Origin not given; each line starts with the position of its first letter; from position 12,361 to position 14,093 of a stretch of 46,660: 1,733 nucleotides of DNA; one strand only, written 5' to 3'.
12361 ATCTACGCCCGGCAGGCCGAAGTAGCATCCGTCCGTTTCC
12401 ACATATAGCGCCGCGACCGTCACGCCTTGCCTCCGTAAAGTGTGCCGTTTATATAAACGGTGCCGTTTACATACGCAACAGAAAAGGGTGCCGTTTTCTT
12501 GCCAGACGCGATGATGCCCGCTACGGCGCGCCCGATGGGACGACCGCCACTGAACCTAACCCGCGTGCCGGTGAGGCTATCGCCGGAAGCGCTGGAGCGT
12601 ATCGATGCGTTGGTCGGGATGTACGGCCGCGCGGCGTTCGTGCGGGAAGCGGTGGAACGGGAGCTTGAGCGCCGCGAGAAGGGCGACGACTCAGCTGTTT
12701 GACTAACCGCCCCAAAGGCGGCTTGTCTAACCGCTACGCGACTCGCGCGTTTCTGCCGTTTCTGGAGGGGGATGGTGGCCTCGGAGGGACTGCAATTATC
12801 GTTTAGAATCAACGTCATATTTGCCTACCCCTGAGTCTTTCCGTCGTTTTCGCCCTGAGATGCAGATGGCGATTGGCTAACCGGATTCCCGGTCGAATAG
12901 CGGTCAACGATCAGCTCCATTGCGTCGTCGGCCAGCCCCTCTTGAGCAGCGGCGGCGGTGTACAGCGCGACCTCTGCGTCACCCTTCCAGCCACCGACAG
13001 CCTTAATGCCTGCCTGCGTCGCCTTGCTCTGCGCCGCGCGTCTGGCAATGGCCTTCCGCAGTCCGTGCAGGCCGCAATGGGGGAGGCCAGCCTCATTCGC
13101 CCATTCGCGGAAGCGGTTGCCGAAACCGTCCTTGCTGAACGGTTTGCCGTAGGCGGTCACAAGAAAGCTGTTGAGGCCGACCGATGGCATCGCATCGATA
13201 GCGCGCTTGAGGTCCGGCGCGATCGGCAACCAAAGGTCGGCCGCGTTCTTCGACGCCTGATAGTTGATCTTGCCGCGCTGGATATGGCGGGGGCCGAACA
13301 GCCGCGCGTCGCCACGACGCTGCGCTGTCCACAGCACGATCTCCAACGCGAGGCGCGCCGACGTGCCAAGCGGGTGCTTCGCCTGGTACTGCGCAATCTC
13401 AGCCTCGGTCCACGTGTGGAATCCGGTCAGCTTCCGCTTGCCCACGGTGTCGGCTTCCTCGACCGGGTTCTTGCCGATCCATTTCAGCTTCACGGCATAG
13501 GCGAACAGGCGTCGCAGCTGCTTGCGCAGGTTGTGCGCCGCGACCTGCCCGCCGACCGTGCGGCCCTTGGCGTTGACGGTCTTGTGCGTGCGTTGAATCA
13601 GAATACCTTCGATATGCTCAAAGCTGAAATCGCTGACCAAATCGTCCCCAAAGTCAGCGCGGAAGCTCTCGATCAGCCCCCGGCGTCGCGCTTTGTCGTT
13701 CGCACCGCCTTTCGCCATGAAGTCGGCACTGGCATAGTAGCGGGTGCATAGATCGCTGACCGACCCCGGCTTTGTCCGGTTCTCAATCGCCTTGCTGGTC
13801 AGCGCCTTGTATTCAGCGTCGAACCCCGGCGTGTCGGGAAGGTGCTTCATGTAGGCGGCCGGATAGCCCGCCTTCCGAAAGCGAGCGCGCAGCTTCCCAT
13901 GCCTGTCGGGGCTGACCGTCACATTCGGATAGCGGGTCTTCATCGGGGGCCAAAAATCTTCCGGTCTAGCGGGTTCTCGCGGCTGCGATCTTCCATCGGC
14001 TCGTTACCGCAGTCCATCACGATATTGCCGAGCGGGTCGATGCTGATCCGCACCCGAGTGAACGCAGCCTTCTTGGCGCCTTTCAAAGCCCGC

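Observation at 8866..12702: Self-contained, RHH-gated nine-gene operon of unknown function in the int-proximal cargo position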

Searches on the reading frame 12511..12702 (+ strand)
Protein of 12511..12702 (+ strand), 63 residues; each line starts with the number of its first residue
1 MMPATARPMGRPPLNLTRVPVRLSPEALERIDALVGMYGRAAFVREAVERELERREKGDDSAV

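Call 55: find_related_loci(query=A3, collection=viral_contigs, flank=7000)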
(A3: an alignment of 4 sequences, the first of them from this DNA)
Query A3 (63 aa) in viral_contigs; peptide patterns used: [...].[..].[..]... (x = any residue, [..] = any of these).
138 stretches matched a pattern; 71 encode a relative of the query (tblastn E <= 1e-3); 71 distinct loci.
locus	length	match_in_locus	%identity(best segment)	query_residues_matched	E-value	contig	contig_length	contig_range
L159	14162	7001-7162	89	4-57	1e-26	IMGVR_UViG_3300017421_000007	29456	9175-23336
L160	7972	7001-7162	76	4-57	6e-22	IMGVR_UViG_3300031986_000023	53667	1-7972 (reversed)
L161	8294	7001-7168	73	3-58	1e-21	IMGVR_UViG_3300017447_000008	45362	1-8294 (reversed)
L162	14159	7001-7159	70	3-55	9e-19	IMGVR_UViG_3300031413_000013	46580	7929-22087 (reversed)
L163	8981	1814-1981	61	5-60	2e-15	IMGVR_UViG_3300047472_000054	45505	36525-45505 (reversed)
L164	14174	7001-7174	55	2-59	2e-15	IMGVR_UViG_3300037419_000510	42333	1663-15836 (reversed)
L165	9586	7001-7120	70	9-48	8e-15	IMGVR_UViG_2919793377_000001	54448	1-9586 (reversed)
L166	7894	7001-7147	67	9-57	8e-15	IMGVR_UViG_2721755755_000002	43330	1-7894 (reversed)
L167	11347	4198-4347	66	9-58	2e-14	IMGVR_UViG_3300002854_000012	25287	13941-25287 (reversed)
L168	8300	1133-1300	59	2-57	3e-14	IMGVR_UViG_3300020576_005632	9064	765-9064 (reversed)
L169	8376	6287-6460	57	2-57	4e-14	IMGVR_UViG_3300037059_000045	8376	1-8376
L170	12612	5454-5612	58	5-57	6e-14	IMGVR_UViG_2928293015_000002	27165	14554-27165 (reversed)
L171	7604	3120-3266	65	9-57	2e-13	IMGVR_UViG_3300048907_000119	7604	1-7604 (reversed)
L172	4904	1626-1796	54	2-58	3e-13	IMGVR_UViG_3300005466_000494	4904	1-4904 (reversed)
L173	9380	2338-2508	54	2-58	3e-13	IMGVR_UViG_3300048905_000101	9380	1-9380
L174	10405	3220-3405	55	1-57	4e-13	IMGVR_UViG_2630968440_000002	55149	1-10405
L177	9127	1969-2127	55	5-57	9e-13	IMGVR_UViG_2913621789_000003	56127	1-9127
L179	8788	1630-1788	55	5-57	9e-13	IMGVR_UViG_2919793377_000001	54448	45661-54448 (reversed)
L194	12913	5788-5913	62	9-50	2e-9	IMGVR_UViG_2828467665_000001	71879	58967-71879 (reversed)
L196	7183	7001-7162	48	5-57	2e-9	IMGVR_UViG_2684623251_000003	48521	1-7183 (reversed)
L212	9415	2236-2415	40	1-57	7e-7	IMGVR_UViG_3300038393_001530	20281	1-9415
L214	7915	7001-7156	48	7-57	2e-6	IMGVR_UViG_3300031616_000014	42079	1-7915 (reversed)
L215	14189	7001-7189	38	1-62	3e-6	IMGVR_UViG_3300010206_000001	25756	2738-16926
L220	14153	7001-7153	47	8-57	1e-5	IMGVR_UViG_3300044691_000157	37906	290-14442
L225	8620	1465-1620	42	7-57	4e-5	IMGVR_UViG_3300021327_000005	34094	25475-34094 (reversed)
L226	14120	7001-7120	50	7-45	2e-4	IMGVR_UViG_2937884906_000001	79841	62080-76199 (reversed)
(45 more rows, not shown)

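Call 74: search_protein_families(library=pfam, alignment_id=A4, max_evalue=0.001)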
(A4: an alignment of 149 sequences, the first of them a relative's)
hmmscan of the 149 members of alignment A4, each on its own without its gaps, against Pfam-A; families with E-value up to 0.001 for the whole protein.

A. member 1, L159:6480-6902:- (140 aa): 0 families

B. families by the number of members that match (of 149 scanned): 25 families
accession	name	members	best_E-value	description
PF00145.23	DNA_methylase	5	5.4e-39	C-5 cytosine-specific DNA methylase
PF00589.27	Phage_integrase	3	9.8e-19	Phage integrase family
PF14354.12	Lar_restr_allev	3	8.3e-09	Restriction alleviation protein Lar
PF05869.16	Dam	2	9.3e-24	DNA N-6-adenine-methyltransferase (Dam)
PF25187.1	Acb3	1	1.3e-69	CBASS inhibitor Acb3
PF01139.22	RtcB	1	1.3e-36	tRNA-splicing ligase RtcB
PF05838.17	Glyco_hydro_108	1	1.6e-29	Glycosyl hydrolase 108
PF04985.20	Phage_tube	1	1e-23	Phage tail tube protein FII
PF07151.18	DUF1391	1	9.2e-20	Protein of unknown function (DUF1391)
PF14216.11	DUF4326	1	3.1e-19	Domain of unknown function (DUF4326)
PF10686.14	YAcAr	1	7.6e-19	YspA, cpYpsA-related SLOG family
PF24240.1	DUF7448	1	1.4e-16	Domain of unknown function (DUF7448)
PF24729.2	Acb2_Tad1_hairpin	1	6.7e-15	Acb2/Tad1, hairpin domain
PF00486.34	Trans_reg_C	1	5.5e-12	Transcriptional regulatory protein, C terminal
PF06689.19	zf-C4_ClpX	1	5.9e-11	ClpX C4-type zinc finger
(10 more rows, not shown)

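Call 75: search_protein_families(library=padloc, alignment_id=A4, max_evalue=0.00001)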
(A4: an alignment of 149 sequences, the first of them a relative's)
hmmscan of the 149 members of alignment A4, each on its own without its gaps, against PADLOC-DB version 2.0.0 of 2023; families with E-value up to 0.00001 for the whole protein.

A. member 1, L159:6480-6902:- (140 aa): 0 families

B. families by the number of members that match (of 149 scanned): 52 families (the first 25 are shown)
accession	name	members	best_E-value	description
PDLC03378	MTase_II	5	2.5e-28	Type II methyltransferase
PDLC03326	MTase_II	5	2.6e-25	Type II methyltransferase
PDLC03272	MTase_II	4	4.9e-48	Type II methyltransferase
PDLC00026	DruM2|DruM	4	1.3e-24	DNA cytosine methylase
PDLC03234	MTase_II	4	6e-23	Type II methyltransferase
PDLC00033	DruM2|DruM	4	2.5e-22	DNA cytosine methylase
PDLC03307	MTase_II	4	2.5e-17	Type II methyltransferase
PDLC00029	DruM2|DruM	4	6.7e-13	DNA cytosine methylase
PDLC03217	MTase_II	3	7.7e-24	Type II methyltransferase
PDLC00031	DruM2|DruM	3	4.9e-16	DNA cytosine methylase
PDLC00032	DruM2|DruM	3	4.6e-11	DNA cytosine methylase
PDLC03304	MTase_II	3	2e-09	Type II methyltransferase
PDLC03286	MTase_II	2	3.1e-27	Type II methyltransferase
PDLC03324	MTase_II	2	7.7e-23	Type II methyltransferase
PDLC02653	DrmMII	2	3.4e-22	DrmMII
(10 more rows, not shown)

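Call 76: search_protein_families(library=pfam, max_evalue=0.00001, proteins=[L177:249-1733:-, L179:146-1354:-, L194:2155-3426:-, L214:4646-5914:-, L215:4585-6075:-, L226:4767-6164:-, L167:1230-2318:-, L171:873-1775:-, L194:4249-5142:-, L167:3214-4080:-])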
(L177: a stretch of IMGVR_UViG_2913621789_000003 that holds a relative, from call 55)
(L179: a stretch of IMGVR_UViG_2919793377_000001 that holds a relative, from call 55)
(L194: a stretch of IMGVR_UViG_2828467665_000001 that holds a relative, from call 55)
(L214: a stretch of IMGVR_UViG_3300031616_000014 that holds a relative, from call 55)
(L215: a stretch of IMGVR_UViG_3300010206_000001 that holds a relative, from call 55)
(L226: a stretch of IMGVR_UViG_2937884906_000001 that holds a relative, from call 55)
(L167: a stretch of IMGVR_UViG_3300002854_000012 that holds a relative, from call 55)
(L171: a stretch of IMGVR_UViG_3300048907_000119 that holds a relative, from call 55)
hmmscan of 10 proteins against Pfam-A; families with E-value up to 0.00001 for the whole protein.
L177:249-1733:- (494 aa): 1 family
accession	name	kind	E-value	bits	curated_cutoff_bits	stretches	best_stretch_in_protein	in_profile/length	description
PF00145.23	DNA_methylase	-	5.4e-39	134.9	22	2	7-192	1-164/324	C-5 cytosine-specific DNA methylase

L179:146-1354:- (402 aa): 1 family
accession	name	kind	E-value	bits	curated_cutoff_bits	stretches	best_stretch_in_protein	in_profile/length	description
PF00145.23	DNA_methylase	-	2.1e-11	44.2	22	1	76-174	66-168/324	C-5 cytosine-specific DNA methylase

L194:2155-3426:- (423 aa): 0 families

L214:4646-5914:- (422 aa): 1 family
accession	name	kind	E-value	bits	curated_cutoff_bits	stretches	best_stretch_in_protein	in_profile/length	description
PF00589.27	Phage_integrase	-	7e-08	32.9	27.1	1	271-402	42-170/172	Phage integrase family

L215:4585-6075:- (496 aa): 0 families

L226:4767-6164:- (465 aa): 1 family
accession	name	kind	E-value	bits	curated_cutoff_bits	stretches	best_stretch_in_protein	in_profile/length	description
PF01139.22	RtcB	-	1.3e-36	127.2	27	1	90-453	5-424/426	tRNA-splicing ligase RtcB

L167:1230-2318:- (362 aa): 1 family
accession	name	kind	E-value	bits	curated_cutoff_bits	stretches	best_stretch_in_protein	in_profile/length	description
PF00589.27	Phage_integrase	-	1.5e-17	64.3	27.1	1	192-338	16-167/172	Phage integrase family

L171:873-1775:- (300 aa): 1 family
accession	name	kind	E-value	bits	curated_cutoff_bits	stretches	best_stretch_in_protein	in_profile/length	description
PF25187.1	Acb3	-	1.3e-69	235.2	27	1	23-272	1-243/245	CBASS inhibitor Acb3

L194:4249-5142:- (297 aa): 1 family
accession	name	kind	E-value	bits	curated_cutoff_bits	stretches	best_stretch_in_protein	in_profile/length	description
PF05838.17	Glyco_hydro_108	-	1.6e-29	102.7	21.2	1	45-128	3-85/85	Glycosyl hydrolase 108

L167:3214-4080:- (288 aa): 0 families

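Call 92: search_protein_families(library=padloc, max_evalue=0.001, proteins=[L194:2155-3426:-, L215:4585-6075:-, L167:3214-4080:-, L160:5172-5984:-, L171:1723-2547:-, L196:6025-6798:-, L225:102-899:-, L212:208-951:-, L220:5703-6356:-, L174:2367-3038:-])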
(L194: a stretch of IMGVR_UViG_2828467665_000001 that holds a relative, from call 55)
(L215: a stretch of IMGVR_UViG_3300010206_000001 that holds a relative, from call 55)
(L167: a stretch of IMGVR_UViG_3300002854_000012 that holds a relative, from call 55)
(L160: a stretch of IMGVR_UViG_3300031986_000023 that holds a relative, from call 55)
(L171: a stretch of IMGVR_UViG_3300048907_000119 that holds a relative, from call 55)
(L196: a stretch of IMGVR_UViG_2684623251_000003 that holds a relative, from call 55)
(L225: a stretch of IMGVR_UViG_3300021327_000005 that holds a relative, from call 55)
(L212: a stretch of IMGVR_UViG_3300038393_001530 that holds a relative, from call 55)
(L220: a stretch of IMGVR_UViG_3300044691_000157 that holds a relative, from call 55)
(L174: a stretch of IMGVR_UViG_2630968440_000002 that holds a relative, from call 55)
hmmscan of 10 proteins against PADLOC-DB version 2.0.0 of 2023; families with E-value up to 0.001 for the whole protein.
L194:2155-3426:- (423 aa): 0 families

L215:4585-6075:- (496 aa): 0 families

L167:3214-4080:- (288 aa): 0 families

L160:5172-5984:- (270 aa): 0 families

L171:1723-2547:- (274 aa): 0 families

L196:6025-6798:- (257 aa): 0 families

L225:102-899:- (265 aa): 33 families (the best 25 are shown)
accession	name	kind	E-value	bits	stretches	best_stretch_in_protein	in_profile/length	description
PDLC03307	MTase_II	-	2.5e-17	61.2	1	1-107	1-109/382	Type II methyltransferase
PDLC03378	MTase_II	-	5.2e-17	60.1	1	1-156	3-169/344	Type II methyltransferase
PDLC00026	DruM2|DruM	-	4.3e-16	57.4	1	2-156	6-169/336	DNA cytosine methylase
PDLC03234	MTase_II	-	4.3e-15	53.9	1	2-162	6-182/375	Type II methyltransferase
PDLC00027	DruM2|DruM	-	9.5e-15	52.8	1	1-155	12-172/361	DNA cytosine methylase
PDLC03272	MTase_II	-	2.4e-14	51.3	1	2-83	76-154/407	Type II methyltransferase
PDLC03326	MTase_II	-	2.9e-14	51.1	1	2-154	6-175/412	Type II methyltransferase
PDLC00033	DruM2|DruM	-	3e-13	47.8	1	2-156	23-192/368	DNA cytosine methylase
PDLC03324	MTase_II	-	8.3e-13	45.9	1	1-85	6-93/408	Type II methyltransferase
PDLC00031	DruM2|DruM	-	6.9e-11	39.9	1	2-153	13-170/361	DNA cytosine methylase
PDLC03270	MTase_II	-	9.7e-09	32.7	1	1-153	1-160/309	Type II methyltransferase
PDLC02649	DrmMII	-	2e-08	31.6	0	58-80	113-135/422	DrmMII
PDLC03731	oMTase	-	3e-08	31.1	1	3-92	16-108/326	orphan methyltransferase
PDLC02653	DrmMII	-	4.1e-08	30.5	1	2-78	6-82/333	DrmMII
PDLC03718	oMTase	-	7e-08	30.1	1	2-198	4-193/362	orphan methyltransferase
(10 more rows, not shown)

L212:208-951:- (247 aa): 1 family
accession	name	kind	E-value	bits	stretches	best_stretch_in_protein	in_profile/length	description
PDLC02989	cll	-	7.9e-09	33.7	1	44-214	25-183/265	-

L220:5703-6356:- (217 aa): 0 families

L174:2367-3038:- (223 aa): 28 families (the best 25 are shown)
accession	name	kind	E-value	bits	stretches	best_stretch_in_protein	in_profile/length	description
PDLC00026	DruM2|DruM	-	2e-15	55.2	1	37-199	34-171/336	DNA cytosine methylase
PDLC03272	MTase_II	-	1e-13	49.3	1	33-198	100-238/407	Type II methyltransferase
PDLC03234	MTase_II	-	1.6e-11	42.1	1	103-199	76-178/375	Type II methyltransferase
PDLC03378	MTase_II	-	3.6e-11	41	1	102-199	70-171/344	Type II methyltransferase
PDLC00029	DruM2|DruM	-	8.5e-11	39.8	1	103-197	70-167/329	DNA cytosine methylase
PDLC03307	MTase_II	-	1.1e-09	36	1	102-148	65-111/382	Type II methyltransferase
PDLC00033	DruM2|DruM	-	2.3e-09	35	1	102-198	94-193/368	DNA cytosine methylase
PDLC03326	MTase_II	-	2.6e-07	28.2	1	103-198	78-178/412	Type II methyltransferase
PDLC03237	MTase_II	-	2.7e-07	26.9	1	102-199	870-972/1036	Type II methyltransferase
PDLC00032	DruM2|DruM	-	3.7e-07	27.7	1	101-198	72-172/424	DNA cytosine methylase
PDLC03217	MTase_II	-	2.6e-06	24.1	1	102-194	447-543/703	Type II methyltransferase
PDLC03343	MTase_II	-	3.9e-06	24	1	102-199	71-171/462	Type II methyltransferase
PDLC00031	DruM2|DruM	-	5.3e-06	23.8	1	101-197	73-173/361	DNA cytosine methylase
PDLC03304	MTase_II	-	7.5e-06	23.2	1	102-197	81-179/432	Type II methyltransferase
PDLC03324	MTase_II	-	1.6e-05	22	1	70-195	36-169/408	Type II methyltransferase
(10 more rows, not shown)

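Call 103: search_solved_structures(query=A7, max_evalue=1, show_alignments=1)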
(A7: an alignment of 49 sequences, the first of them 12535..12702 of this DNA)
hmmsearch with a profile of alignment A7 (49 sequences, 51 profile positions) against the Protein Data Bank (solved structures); distinct sequences matched with E-value up to 1: 5.
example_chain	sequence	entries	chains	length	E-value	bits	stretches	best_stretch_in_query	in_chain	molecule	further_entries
7by2_A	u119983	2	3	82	0.0032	20.7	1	15-49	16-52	CopG family transcriptional regulator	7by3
6iya_A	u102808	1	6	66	0.004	20.4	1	8-50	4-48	Transcriptional regulator CopG family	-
7etr_A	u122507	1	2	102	0.0082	19.4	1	8-50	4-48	Transcriptional regulator CopG family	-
2kke_A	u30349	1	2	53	0.074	16.3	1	2-37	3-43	Uncharacterized protein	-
3qoq_A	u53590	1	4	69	0.25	14.6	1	9-33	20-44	Alginate and motility regulator Z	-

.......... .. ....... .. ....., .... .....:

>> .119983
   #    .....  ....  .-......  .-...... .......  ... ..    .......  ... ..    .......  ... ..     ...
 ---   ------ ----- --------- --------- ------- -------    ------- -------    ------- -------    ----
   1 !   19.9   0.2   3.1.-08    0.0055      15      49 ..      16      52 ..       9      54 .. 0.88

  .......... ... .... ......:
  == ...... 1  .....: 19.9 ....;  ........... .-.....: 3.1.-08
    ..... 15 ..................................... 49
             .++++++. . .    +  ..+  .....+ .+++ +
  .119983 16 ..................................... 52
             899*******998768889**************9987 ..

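Call 104: search_protein_families(library=pfam, alignment_id=A7, max_evalue=0.01)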
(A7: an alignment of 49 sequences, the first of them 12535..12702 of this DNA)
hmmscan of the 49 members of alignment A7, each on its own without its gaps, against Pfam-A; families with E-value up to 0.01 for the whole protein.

A. member 1, window:12535-12702:+ (55 aa): 1 family
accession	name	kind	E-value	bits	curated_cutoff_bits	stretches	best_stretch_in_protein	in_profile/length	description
PF01402.27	RHH_1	-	0.0012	19.2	20.5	1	10-46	1-39/39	Ribbon-helix-helix protein, copG family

B. families by the number of members that match (of 49 scanned): 1 family
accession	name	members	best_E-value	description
PF01402.27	RHH_1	12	4.9e-06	Ribbon-helix-helix protein, copG family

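Call 108: search_protein_families(library=phrogs, alignment_id=A4, max_evalue=0.00001)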
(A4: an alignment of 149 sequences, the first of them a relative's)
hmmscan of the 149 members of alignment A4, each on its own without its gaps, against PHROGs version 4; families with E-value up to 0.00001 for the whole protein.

A. member 1, L159:6480-6902:- (140 aa): 1 family
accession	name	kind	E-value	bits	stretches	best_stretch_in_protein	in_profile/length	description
phrog_1273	-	unknown function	4.1e-18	66.7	1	2-94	5-99/103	-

B. families by the number of members that match (of 149 scanned): 78 families (the first 25 are shown)
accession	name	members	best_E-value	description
phrog_116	-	5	2e-73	DNA methyltransferase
phrog_363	-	5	2e-68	DNA methyltransferase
phrog_1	-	3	1.8e-39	integrase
phrog_216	-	3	3.6e-24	integrase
phrog_1273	-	3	4.1e-18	-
phrog_111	-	2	9.5e-40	DNA methyltransferase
phrog_599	-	2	2e-09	Lar-like restriction alleviation protein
phrog_704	-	1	1.9e-105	DNA repair exonuclease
phrog_1075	-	1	2.2e-95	tRNA splicing ligase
phrog_99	-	1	8.3e-61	HNH endonuclease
phrog_864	-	1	2.9e-59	DNA primase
phrog_315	-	1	6.3e-53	endolysin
phrog_757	-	1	7.6e-53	DNA methyltransferase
phrog_7203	-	1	7.1e-52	-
phrog_799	-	1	1.6e-51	DNA methyltransferase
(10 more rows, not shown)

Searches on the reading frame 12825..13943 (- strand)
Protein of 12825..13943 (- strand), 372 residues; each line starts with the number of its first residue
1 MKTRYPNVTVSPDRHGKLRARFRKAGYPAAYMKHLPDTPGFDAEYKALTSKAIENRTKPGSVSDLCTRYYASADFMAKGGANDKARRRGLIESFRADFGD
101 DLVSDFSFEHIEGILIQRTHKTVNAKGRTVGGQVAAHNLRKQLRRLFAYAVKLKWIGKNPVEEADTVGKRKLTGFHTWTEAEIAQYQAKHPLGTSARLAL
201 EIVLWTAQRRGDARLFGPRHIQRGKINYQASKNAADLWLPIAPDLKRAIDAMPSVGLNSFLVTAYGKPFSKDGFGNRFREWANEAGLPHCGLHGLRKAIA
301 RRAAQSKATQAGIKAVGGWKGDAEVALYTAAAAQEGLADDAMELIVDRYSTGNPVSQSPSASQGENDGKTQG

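Call 12: search_protein_families(library=phrogs, max_evalue=0.00001, proteins=[window:12825-13943:-])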
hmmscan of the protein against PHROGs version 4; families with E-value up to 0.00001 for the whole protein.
window:12825-13943:- (372 aa): 2 families
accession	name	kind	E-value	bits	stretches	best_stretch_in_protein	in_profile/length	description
phrog_1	-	integration and excision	2.2e-23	84.4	1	11-359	117-463/611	integrase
phrog_216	-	integration and excision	6.9e-11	42.8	1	137-350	16-241/301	integrase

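Call 22: find_related_loci(query=window:12825-13943:-, collection=viral_contigs, flank=10000)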
Query window:12825-13943:- (372 aa) in viral_contigs; peptide patterns used: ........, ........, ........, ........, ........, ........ (x = any residue, [..] = any of these).
29 stretches matched a pattern; 26 encode a relative of the query (tblastn E <= 1e-3); 26 distinct loci.
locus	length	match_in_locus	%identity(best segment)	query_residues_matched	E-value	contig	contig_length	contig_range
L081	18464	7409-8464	63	1-349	6e-146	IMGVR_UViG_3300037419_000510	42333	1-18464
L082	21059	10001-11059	60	1-351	2e-142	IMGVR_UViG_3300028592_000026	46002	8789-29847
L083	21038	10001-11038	46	6-347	3e-94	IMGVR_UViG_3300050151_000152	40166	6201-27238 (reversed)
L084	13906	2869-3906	46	6-347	3e-94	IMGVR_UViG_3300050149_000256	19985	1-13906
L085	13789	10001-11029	45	7-349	8e-88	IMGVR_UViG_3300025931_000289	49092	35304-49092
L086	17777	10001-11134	42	8-366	1e-85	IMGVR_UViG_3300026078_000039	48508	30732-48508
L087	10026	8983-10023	44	8-363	3e-83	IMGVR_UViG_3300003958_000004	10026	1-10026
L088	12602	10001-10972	41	13-343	1e-68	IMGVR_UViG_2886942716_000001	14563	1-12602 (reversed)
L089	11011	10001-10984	41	8-342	4e-66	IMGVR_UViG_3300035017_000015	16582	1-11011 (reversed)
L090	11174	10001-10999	38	5-345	1e-62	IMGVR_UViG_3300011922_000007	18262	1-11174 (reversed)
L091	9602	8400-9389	36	5-342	1e-60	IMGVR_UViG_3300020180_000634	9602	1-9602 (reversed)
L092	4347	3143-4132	36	5-342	1e-60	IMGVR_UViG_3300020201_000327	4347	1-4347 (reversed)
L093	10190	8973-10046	39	7-370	2e-60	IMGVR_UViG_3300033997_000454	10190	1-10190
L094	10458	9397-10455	39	7-369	8e-60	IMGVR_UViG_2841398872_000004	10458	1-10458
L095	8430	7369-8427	38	7-369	2e-58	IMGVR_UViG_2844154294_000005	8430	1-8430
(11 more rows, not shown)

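Call 30: find_related_loci(query=window:12825-13943:-, collection=genome_contigs, flank=10000)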
Query window:12825-13943:- (372 aa) in genome_contigs; peptide patterns used: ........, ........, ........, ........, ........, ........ (x = any residue, [..] = any of these).
86 stretches matched a pattern; 43 encode a relative of the query (tblastn E <= 1e-3); 43 distinct loci.
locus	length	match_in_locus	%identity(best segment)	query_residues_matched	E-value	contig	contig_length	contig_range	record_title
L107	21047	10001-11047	57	2-347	6e-129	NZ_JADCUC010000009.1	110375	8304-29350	Sandaracinobacteroides hominis strain SZY PN-1 Scaffold9, whole genome shotgun sequence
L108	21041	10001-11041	47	6-346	4e-94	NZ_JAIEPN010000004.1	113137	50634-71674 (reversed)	MAG: Novosphingobium sp. isolate co.spades.DASTOOL.2.5kb_017 c_000000444673, whole genome shotgun sequence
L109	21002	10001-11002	42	13-346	4e-72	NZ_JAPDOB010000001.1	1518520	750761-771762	Sphingomonas arvum strain BN140010 contig1, whole genome shotgun sequence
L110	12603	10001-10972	41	13-343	4e-68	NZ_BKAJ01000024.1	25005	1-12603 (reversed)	Reyranella soli strain NBRC 108950 sequence024, whole genome shotgun sequence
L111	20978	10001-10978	42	13-346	3e-65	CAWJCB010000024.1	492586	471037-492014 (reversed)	MAG: uncultured Alphaproteobacteria bacterium isolate MFD06526.bin.1.107 genome assembly, contig: contig_419, whole geno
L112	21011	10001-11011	37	3-346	7e-62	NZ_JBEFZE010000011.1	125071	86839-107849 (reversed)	Pseudogemmobacter sonorensis strain PA1-206B NODE_11_length_125071_cov_44.023362, whole genome shotgun sequence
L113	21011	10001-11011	36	13-347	4e-59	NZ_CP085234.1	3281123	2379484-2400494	Brevundimonas vesicularis strain ADH2-360 chromosome, complete genome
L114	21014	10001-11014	36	16-346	5e-57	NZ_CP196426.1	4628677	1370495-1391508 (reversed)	Pararhizobium sp. O133 chromosome 1, complete sequence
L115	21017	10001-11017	37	4-348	2e-56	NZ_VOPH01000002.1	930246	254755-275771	Chachezhania sediminis strain CAU 1508 contig2, whole genome shotgun sequence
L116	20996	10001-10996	39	7-347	4e-56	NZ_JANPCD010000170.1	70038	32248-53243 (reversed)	MAG: Sandarakinorhabdus sp. isolate VAR_78_metabat_582 VAR_78_k141_969301, whole genome shotgun sequence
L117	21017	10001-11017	38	4-348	4e-56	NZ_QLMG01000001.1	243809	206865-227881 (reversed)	Salipiger aestuarii strain DSM 22011 Ga0070519_1001, whole genome shotgun sequence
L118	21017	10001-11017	37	4-348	6e-56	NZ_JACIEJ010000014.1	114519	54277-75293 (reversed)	Sagittula marina strain DSM 102235 Ga0373267_14, whole genome shotgun sequence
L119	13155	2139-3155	37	4-348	8e-56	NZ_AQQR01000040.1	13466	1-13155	Marinibacterium profundimaris strain 22II1-22F33 contig40, whole genome shotgun sequence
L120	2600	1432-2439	39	6-347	1e-55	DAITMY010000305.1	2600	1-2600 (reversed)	MAG TPA_asm: Asticcacaulis sp. isolate CTOTU10746 NODE_10270_length_2600_cov_6.599607, whole genome shotgun sequence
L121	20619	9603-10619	37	4-348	3e-55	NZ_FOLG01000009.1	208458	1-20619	Tropicimonas isoalkanivorans strain DSM 19548, whole genome shotgun sequence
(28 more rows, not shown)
